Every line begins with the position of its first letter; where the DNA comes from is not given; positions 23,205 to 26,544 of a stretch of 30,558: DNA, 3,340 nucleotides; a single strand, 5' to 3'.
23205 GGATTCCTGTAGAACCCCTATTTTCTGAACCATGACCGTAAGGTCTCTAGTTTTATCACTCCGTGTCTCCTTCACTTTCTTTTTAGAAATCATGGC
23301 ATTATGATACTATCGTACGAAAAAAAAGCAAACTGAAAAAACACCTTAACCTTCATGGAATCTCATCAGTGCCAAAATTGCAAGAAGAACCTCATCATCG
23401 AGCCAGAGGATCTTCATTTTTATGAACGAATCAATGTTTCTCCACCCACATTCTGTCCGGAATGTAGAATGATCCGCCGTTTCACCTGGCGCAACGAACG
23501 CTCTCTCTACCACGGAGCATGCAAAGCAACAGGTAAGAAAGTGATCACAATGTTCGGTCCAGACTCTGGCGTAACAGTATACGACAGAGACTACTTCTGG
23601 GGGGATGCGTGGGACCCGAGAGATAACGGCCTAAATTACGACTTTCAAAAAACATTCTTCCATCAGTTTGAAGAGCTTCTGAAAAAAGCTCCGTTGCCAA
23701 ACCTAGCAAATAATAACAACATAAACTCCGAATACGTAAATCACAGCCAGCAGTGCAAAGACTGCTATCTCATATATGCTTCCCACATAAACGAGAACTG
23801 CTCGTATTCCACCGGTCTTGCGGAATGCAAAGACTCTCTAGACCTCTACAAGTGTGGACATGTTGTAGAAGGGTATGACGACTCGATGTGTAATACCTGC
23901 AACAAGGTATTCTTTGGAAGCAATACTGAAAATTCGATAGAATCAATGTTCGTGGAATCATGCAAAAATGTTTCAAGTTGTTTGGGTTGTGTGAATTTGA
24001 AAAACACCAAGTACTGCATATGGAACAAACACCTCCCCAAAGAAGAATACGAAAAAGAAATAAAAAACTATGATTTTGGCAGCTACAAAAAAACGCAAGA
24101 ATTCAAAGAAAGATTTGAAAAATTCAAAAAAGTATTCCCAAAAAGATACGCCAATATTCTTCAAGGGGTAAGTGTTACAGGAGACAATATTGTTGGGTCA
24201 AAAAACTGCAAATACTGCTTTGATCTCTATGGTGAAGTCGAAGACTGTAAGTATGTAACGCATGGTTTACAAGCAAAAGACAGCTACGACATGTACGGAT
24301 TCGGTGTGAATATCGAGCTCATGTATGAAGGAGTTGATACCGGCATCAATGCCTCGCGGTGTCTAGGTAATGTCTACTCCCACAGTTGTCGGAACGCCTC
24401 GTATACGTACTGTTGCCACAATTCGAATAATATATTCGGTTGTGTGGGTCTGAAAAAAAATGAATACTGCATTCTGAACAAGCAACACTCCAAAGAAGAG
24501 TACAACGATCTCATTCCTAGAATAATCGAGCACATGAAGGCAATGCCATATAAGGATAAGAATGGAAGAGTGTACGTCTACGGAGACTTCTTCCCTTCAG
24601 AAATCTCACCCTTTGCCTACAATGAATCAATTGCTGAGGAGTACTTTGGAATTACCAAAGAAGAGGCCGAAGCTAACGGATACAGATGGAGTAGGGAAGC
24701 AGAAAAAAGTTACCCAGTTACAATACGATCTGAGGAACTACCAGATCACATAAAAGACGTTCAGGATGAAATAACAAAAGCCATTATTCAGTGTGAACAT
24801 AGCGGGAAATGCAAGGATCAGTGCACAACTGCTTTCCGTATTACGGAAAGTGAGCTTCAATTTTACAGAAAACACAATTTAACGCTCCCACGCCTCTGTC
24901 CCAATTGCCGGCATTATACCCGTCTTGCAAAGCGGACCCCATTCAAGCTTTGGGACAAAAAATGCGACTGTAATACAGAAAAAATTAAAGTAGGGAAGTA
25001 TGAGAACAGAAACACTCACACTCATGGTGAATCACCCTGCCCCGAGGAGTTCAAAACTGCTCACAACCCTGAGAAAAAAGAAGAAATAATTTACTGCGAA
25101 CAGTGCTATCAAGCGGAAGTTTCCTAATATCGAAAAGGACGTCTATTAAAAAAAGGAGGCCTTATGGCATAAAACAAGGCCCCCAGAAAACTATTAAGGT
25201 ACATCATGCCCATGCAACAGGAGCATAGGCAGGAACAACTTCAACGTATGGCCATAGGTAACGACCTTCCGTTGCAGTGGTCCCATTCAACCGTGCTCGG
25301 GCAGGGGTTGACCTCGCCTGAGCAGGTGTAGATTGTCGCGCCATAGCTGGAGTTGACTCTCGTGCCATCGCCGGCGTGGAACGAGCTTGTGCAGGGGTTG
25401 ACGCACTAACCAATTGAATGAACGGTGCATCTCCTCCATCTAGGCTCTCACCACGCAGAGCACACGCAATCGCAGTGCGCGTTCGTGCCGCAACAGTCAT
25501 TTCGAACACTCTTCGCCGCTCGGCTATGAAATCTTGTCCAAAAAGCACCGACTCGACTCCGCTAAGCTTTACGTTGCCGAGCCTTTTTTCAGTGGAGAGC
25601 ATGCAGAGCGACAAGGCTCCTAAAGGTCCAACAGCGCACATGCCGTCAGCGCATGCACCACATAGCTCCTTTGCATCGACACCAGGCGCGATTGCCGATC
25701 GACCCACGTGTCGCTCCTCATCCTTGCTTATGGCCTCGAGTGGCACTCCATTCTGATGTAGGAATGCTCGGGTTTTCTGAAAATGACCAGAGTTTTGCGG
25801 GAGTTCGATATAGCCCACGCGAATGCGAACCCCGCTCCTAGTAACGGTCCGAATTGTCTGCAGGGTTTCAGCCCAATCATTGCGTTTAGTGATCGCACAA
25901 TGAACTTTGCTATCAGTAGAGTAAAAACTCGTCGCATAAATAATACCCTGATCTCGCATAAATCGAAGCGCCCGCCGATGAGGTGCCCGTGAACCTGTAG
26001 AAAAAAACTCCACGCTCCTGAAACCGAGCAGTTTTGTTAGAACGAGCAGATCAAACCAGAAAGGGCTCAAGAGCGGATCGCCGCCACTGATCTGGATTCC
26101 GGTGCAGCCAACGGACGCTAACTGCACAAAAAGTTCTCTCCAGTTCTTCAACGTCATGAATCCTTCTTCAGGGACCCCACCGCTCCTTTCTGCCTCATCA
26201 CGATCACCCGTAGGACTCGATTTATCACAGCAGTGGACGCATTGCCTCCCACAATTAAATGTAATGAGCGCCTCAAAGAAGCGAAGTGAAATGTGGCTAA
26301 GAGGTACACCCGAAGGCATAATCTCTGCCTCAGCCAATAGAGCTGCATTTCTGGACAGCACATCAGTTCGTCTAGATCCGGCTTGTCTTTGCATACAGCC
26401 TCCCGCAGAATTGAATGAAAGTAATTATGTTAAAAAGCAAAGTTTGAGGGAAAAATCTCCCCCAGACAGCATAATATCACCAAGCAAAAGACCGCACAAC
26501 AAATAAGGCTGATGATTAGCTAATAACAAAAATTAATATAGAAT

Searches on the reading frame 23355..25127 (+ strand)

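Call 4: search_protein_families(library=pfam, proteins=[window:23355-25127:+], max_evalue=1)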
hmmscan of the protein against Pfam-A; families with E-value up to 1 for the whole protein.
window:23355-25127:+ (590 aa): 2 families
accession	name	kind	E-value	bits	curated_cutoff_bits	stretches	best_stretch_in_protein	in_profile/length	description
PF09606.15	Med15_N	-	0.0065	16.6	24.1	1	370-403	37-70/72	ARC105/Med15 mediator subunit N-terminal KIX domain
PF13451.12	zf_Tbcl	-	0.083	13.3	24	2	5-41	6-43/48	Probable treble clef domain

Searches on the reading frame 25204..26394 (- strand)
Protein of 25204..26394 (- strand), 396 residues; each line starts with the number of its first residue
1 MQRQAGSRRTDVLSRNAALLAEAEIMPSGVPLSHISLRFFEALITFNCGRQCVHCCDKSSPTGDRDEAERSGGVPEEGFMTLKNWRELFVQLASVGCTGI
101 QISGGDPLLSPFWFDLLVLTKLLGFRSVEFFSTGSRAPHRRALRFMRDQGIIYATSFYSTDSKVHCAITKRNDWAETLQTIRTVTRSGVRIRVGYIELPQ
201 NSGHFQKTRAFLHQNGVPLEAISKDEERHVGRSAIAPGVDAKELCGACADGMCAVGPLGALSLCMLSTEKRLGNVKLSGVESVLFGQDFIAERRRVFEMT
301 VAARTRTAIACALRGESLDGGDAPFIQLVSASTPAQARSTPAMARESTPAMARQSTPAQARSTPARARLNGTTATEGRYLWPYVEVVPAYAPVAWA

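Call 7: search_protein_families(library=pfam, proteins=[window:25204-26394:-], max_evalue=0.01)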
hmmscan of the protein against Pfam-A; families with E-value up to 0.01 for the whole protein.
window:25204-26394:- (396 aa): 1 family
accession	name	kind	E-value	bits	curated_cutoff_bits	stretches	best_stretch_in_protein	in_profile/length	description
PF04055.27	Radical_SAM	-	1.1e-11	45.7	29.5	1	44-210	3-164/166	Radical SAM superfamily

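Call 33: search_protein_families(library=phrogs, proteins=[window:25204-26394:-], max_evalue=0.01)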
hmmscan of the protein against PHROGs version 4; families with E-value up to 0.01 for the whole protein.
window:25204-26394:- (396 aa): 1 family
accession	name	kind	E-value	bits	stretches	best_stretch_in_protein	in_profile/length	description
phrog_15140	-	other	9.1e-06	25.8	1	89-217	123-257/366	radical SAM domain-containing protein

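Call 34: search_protein_families(library=padloc, proteins=[window:25204-26394:-], max_evalue=0.01)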
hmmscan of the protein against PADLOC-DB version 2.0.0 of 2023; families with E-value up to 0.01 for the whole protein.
window:25204-26394:- (396 aa): 2 families
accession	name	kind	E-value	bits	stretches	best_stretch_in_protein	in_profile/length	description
PDLC02903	pVip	-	6.1e-05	20.6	1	44-179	6-121/257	Viperins not associated with kinases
PDLC02904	pVip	-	0.0026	15.3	1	76-193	28-145/262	Viperins associated with kinases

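Call 75: search_protein_families(library=ncbifam, proteins=[window:25204-26394:-], max_evalue=0.01)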
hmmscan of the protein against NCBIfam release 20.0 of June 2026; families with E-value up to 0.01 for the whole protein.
window:25204-26394:- (396 aa): 12 families
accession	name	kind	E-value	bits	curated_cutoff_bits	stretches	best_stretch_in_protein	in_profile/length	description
NF049973.1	radical_Rv1681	equivalog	6.1e-09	35.3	380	1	45-218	79-240/326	Rv1681 family radical SAM protein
TIGR03962.1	mycofact_rSAM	equivalog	8.1e-06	25.2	265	1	44-217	18-178/339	mycofactocin radical SAM maturase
TIGR04055.1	rSAM_NirJ2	equivalog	3.3e-05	23.6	500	1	68-194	17-143/326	putative heme d1 biosynthesis radical SAM protein NirJ2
TIGR03977.1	rSAM_pair_HxsC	equivalog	0.00012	21.1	267.9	1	90-215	62-193/292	His-Xaa-Ser system radical SAM maturase HxsC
TIGR02668.1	moaA_archaeal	equivalog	0.00013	21.1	325.25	1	43-223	15-185/303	GTP 3',8-cyclase MoaA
TIGR02109.1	PQQ_syn_pqqE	equivalog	0.00071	18.6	381.35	1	44-194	13-151/358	pyrroloquinoline quinone biosynthesis protein PqqE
TIGR04403.1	rSAM_skfB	equivalog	0.00093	18.1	300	1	71-194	124-246/402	sporulation killing factor system radical SAM maturase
NF012164.0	AlbA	equivalog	0.0011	17.4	850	1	44-196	119-259/442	subtilosin maturase AlbA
TIGR04053.2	TIGR04053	equivalog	0.0017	17.6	395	1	45-217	15-178/366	TIGR04053 family radical SAM/SPASM domain-containing protein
TIGR02666.1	moaA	equivalog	0.0026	16.8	284.05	1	44-196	16-163/336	GTP 3',8-cyclase MoaA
TIGR04546.1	rSAM_ahbC_deAc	equivalog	0.0026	16.6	650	1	44-214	45-202/390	12,18-didecarboxysiroheme deacetylase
NF045702.1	rSAM_GDGT_ether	equivalog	0.0033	16.1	450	1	68-181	107-220/486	tetraether lipid synthase Tes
